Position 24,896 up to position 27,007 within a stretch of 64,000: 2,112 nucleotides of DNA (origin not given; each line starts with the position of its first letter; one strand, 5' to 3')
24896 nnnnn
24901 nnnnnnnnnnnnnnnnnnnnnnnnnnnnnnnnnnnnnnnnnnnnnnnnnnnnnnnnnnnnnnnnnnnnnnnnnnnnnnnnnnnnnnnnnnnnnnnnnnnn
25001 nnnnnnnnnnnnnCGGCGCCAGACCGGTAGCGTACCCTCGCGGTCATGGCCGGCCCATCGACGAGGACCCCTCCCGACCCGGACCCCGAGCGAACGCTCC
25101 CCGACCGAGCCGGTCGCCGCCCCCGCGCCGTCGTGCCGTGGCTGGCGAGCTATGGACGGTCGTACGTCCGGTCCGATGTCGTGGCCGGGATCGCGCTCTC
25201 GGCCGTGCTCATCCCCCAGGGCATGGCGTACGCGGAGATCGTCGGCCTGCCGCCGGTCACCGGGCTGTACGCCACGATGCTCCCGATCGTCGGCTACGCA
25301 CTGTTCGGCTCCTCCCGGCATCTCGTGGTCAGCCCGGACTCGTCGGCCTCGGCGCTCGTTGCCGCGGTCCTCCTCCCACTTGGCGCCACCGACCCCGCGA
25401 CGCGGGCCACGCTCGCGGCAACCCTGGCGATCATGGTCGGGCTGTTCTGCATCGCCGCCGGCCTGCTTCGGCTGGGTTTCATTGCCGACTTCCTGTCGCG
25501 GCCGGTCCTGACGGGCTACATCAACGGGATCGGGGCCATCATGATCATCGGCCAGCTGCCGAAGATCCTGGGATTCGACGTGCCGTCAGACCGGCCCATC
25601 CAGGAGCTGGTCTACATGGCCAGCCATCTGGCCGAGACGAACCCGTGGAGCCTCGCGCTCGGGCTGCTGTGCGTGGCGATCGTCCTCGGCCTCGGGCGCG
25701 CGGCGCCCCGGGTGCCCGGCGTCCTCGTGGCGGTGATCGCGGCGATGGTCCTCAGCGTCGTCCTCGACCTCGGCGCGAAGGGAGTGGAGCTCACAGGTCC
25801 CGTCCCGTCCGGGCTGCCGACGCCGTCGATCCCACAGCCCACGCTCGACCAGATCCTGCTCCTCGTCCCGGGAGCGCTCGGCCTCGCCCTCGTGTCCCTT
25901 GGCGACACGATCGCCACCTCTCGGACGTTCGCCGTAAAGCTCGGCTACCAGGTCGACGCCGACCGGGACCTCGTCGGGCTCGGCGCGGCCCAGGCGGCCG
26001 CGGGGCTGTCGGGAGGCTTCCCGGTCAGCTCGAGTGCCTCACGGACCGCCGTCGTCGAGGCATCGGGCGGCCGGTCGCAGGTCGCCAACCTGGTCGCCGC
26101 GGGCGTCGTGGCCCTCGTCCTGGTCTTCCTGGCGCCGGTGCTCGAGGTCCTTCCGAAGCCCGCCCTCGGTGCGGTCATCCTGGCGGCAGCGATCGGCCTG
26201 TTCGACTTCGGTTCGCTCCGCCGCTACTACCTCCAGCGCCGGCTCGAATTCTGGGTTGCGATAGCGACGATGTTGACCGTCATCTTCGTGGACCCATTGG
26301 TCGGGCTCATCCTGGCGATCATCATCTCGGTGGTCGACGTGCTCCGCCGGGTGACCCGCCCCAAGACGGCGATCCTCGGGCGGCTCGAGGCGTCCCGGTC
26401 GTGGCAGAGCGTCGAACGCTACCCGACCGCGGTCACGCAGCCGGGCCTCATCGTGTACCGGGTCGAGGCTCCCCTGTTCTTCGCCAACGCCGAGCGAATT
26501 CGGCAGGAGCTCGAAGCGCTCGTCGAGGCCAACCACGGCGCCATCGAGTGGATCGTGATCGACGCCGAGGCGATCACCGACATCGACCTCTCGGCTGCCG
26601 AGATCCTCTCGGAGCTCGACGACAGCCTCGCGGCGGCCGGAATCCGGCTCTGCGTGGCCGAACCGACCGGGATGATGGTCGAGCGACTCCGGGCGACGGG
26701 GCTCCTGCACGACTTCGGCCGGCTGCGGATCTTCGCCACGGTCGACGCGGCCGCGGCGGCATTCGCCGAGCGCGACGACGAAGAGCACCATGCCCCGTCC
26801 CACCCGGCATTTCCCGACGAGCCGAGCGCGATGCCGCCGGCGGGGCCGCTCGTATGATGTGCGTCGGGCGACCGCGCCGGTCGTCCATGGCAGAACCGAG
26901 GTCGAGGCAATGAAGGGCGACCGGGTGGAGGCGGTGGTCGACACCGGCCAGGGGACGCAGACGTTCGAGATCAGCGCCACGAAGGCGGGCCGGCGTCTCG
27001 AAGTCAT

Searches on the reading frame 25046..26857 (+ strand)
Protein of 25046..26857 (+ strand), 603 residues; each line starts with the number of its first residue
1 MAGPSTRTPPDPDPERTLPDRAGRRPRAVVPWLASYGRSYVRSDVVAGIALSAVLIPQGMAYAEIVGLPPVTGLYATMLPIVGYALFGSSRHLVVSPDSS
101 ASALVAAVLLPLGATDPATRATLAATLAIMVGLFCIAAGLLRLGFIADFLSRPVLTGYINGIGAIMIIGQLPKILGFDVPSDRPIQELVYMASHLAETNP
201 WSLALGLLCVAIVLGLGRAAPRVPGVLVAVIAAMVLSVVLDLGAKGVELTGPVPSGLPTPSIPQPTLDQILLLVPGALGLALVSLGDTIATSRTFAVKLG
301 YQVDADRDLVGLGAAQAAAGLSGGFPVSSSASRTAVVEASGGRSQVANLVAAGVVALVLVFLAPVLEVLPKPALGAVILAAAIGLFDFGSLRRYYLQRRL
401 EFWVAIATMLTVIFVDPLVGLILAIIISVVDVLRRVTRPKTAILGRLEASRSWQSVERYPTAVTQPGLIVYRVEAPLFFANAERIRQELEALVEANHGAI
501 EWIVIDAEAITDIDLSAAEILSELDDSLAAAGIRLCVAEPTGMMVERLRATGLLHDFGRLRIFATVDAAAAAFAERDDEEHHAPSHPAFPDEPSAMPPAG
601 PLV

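Call 16: search_protein_families(library=pfam, proteins=[window:25046-26857:+], max_evalue=0.001)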
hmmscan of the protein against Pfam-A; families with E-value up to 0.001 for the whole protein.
window:25046-26857:+ (603 aa): 4 families
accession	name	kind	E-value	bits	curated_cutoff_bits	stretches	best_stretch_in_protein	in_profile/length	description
PF00916.26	Sulfate_transp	-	6.9e-90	302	23.2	1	42-408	2-380/380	Sulfate permease family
PF01740.26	STAS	-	2.6e-18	66.2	22.6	1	459-569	1-106/106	STAS domain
PF13466.11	STAS_2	-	4.7e-05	23.9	29.2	1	479-553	9-79/80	STAS domain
PF16983.11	MFS_MOT1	-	0.00019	22.2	30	1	288-385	25-111/111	Molybdate transporter of MFS superfamily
